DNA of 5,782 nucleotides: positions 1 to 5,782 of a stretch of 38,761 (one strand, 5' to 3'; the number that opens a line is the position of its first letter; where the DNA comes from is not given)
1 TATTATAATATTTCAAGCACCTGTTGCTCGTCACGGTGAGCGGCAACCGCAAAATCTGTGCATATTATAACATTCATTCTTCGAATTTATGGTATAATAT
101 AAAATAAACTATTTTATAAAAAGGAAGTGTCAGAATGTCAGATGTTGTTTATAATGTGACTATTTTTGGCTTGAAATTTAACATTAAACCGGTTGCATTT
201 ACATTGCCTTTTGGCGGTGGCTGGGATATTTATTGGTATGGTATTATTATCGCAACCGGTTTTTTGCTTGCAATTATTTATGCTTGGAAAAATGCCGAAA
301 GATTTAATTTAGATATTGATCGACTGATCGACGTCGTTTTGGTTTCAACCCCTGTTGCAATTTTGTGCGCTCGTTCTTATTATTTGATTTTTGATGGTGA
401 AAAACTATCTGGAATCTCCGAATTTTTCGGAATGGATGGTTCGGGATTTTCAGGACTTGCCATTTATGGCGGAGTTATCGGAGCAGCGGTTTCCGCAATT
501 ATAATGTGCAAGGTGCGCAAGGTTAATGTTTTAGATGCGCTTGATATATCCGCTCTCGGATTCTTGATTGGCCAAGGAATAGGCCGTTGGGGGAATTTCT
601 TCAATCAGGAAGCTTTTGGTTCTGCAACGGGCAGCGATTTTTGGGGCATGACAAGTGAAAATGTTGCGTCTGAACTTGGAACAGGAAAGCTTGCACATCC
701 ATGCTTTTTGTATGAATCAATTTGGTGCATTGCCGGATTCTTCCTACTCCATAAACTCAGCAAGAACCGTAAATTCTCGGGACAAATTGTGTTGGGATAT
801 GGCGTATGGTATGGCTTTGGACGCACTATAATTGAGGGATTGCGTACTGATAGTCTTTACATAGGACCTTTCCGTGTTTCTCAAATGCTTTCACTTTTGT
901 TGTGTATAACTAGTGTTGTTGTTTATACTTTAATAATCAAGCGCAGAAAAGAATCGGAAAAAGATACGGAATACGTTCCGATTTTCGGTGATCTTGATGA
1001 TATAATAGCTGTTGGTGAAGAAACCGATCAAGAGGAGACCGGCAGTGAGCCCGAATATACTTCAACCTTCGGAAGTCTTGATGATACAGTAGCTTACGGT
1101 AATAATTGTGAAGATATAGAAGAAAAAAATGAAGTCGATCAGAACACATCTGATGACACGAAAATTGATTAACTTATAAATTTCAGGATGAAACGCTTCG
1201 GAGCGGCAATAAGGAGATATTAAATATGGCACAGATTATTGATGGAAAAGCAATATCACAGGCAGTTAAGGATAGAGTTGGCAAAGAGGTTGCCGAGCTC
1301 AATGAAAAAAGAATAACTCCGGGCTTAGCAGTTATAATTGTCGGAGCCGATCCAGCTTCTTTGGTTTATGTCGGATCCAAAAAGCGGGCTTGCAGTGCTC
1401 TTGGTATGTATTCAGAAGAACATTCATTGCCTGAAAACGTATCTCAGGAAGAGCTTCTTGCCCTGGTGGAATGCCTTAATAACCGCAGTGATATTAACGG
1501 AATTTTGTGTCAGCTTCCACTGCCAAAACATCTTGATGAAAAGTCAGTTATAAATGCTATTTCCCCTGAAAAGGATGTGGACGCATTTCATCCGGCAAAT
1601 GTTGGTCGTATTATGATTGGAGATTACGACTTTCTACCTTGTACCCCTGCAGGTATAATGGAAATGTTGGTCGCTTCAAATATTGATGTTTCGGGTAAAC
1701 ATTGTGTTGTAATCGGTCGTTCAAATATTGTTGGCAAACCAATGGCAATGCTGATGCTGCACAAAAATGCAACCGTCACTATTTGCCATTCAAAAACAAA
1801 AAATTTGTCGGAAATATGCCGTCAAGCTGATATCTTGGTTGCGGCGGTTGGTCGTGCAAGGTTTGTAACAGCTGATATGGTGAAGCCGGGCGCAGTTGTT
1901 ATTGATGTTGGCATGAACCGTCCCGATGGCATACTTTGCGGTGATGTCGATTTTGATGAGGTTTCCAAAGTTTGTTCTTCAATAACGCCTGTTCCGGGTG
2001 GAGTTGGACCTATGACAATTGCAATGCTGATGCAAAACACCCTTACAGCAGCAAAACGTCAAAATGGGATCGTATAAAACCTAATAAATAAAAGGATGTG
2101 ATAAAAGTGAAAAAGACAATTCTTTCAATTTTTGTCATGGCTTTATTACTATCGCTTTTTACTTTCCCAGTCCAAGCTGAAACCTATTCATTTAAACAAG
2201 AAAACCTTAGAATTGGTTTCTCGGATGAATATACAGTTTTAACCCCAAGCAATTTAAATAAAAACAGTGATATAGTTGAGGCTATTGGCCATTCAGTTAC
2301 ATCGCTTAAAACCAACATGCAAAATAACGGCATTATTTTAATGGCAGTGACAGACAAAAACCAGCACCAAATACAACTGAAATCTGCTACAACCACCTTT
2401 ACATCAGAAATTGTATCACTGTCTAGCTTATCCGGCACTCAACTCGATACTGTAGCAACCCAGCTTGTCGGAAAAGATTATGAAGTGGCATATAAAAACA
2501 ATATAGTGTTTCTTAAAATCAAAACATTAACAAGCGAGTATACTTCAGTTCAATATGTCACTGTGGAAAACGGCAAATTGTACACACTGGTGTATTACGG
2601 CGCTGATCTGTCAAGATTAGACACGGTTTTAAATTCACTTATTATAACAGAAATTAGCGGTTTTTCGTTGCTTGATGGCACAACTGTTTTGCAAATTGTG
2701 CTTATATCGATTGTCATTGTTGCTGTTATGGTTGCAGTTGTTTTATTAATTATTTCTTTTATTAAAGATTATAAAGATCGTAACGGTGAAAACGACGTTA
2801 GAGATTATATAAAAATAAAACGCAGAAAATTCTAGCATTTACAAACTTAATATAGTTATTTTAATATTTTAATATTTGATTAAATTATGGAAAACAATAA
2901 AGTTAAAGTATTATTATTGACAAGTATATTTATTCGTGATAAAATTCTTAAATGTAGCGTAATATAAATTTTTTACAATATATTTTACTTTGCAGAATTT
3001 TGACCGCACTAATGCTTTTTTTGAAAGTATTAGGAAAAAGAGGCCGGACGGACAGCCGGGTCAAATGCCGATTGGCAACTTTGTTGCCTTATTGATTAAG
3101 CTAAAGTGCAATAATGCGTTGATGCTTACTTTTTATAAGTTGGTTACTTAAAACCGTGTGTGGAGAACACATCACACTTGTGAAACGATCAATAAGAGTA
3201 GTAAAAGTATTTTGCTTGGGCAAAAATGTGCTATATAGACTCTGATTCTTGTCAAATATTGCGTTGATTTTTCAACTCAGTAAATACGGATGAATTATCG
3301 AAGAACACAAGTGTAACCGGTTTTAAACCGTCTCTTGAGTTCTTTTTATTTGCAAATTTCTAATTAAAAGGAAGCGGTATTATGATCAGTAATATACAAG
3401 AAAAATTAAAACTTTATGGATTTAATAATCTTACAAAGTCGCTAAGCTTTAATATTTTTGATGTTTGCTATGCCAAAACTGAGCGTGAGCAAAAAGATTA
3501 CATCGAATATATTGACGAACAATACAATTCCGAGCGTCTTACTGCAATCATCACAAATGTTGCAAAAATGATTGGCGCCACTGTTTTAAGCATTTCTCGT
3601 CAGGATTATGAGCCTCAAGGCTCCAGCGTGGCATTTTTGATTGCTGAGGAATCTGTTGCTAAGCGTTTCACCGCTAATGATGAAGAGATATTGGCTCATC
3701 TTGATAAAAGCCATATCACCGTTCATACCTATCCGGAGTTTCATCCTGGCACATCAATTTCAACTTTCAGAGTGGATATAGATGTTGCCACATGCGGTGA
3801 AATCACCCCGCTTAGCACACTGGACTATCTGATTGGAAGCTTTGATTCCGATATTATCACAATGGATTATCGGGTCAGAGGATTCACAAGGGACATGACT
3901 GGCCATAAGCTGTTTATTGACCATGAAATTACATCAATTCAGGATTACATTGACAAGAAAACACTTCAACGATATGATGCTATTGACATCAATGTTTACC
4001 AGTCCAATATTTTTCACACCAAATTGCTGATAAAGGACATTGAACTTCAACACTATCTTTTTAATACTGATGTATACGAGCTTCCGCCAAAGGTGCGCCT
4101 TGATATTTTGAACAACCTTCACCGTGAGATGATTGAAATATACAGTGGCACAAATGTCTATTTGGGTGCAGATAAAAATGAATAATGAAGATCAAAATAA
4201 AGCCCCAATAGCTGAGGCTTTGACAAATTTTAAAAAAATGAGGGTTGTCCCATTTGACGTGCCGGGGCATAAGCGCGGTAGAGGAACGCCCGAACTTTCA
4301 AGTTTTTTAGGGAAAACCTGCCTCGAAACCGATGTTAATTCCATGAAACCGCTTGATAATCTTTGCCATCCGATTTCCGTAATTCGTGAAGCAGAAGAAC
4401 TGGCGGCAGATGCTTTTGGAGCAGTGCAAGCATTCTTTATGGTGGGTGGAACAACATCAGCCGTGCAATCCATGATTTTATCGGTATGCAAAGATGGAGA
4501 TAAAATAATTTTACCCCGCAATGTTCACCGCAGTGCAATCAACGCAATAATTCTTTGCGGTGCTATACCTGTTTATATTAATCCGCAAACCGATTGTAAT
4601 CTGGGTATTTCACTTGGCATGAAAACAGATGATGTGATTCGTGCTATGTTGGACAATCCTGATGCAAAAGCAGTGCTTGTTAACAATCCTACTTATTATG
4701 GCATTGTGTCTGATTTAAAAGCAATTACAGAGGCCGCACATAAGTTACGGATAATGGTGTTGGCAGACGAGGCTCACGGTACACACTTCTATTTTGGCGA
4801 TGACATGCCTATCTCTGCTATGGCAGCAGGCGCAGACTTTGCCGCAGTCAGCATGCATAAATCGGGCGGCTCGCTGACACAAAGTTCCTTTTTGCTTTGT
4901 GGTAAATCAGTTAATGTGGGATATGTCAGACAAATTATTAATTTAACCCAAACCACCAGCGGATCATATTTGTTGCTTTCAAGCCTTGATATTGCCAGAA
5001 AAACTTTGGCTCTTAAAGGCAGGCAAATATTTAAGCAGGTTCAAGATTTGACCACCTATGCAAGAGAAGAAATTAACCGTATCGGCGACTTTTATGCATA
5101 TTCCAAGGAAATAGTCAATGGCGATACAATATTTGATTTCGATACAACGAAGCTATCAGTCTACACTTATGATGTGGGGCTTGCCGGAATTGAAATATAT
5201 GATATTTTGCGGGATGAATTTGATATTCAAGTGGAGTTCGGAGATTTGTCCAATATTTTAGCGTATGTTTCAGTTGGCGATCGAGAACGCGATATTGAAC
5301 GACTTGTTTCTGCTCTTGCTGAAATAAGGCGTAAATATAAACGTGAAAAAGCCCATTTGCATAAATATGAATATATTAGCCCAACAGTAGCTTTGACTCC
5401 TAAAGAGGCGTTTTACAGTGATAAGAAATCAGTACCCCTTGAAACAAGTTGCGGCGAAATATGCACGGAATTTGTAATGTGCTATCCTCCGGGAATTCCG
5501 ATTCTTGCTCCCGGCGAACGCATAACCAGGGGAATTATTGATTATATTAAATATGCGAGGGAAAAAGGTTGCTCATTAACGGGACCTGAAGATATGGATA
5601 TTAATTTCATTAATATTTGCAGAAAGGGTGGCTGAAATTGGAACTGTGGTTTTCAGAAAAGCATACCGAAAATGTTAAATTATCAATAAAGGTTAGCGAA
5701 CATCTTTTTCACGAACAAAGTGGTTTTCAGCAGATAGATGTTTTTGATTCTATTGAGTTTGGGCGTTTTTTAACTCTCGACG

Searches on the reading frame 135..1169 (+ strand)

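Call 40: search_protein_families(library=pfam, proteins=[window:135-1169:+], max_evalue=0.001)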
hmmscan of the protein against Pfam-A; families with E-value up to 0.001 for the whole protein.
window:135-1169:+ (345 aa): 1 family
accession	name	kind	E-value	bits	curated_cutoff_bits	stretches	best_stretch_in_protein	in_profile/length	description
PF01790.23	LGT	-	2.6e-63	214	24.9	1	20-264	2-238/240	Prolipoprotein diacylglyceryl transferase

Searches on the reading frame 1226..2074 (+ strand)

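Call 40: search_protein_families(library=pfam, proteins=[window:1226-2074:+], max_evalue=0.001)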
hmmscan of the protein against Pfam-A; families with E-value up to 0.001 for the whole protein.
window:1226-2074:+ (283 aa): 2 families
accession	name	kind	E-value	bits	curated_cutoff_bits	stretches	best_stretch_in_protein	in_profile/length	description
PF02882.25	THF_DHG_CYH_C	-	7.6e-74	246.8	27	1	122-279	1-159/160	Tetrahydrofolate dehydrogenase/cyclohydrolase, NAD(P)-binding domain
PF00763.28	THF_DHG_CYH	-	1.6e-42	144.9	32.8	1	5-119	1-115/115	Tetrahydrofolate dehydrogenase/cyclohydrolase, catalytic domain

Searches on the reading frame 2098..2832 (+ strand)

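Call 40: search_protein_families(library=pfam, proteins=[window:2098-2832:+], max_evalue=0.001)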
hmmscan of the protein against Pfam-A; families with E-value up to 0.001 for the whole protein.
window:2098-2832:+ (245 aa): 0 families

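Call 44: search_protein_families(library=ncbifam, proteins=[window:2098-2832:+], max_evalue=0.001)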
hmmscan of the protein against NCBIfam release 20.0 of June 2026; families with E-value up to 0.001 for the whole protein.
window:2098-2832:+ (245 aa): 2 families
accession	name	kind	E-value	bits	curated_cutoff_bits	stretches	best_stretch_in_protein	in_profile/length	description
NF011361.0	PRK14780.1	equivalog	0.00046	19.6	199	1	205-239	206-240/263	lipoprotein signal peptidase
NF053819.1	EF0750_LPXTG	subfamily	0.00099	19.6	47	1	4-56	3-55/105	EF2685/EF0750 family sortase-dependent surface protein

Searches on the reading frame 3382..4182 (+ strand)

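Call 40: search_protein_families(library=pfam, proteins=[window:3382-4182:+], max_evalue=0.001)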
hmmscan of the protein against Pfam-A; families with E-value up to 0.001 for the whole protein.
window:3382-4182:+ (267 aa): 1 family
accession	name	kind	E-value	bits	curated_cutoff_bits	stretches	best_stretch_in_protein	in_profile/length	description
PF02675.21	AdoMet_dc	-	2.2e-13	50.9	25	1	49-167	16-107/107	S-adenosylmethionine decarboxylase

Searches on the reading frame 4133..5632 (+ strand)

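Call 40: search_protein_families(library=pfam, proteins=[window:4133-5632:+], max_evalue=0.001)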
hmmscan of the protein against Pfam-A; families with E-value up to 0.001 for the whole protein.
window:4133-5632:+ (500 aa): 6 families
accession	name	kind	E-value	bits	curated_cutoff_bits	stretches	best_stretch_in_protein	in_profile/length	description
PF01276.26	OKR_DC_1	-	3.8e-70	237.2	27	1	25-339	2-342/417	Orn/Lys/Arg decarboxylase, major domain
PF03711.20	OKR_DC_1_C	-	1.2e-11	45.5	24.2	1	387-479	16-114/132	Orn/Lys/Arg decarboxylase, C-terminal domain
PF00155.27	Aminotran_1_2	-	2.8e-10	40.4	19.7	1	75-317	35-293/361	Aminotransferase class I and II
PF01041.23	DegT_DnrJ_EryC1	-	1.7e-07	31.2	19.8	1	86-240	28-169/360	DegT/DnrJ/EryC1/StrS aminotransferase family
PF00266.25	Aminotran_5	-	1.7e-07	31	21.5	1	83-245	44-203/371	Aminotransferase class-V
PF01053.26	Cys_Met_Meta_PP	-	0.00027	20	27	1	94-219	64-180/381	Cys/Met metabolism PLP-dependent enzyme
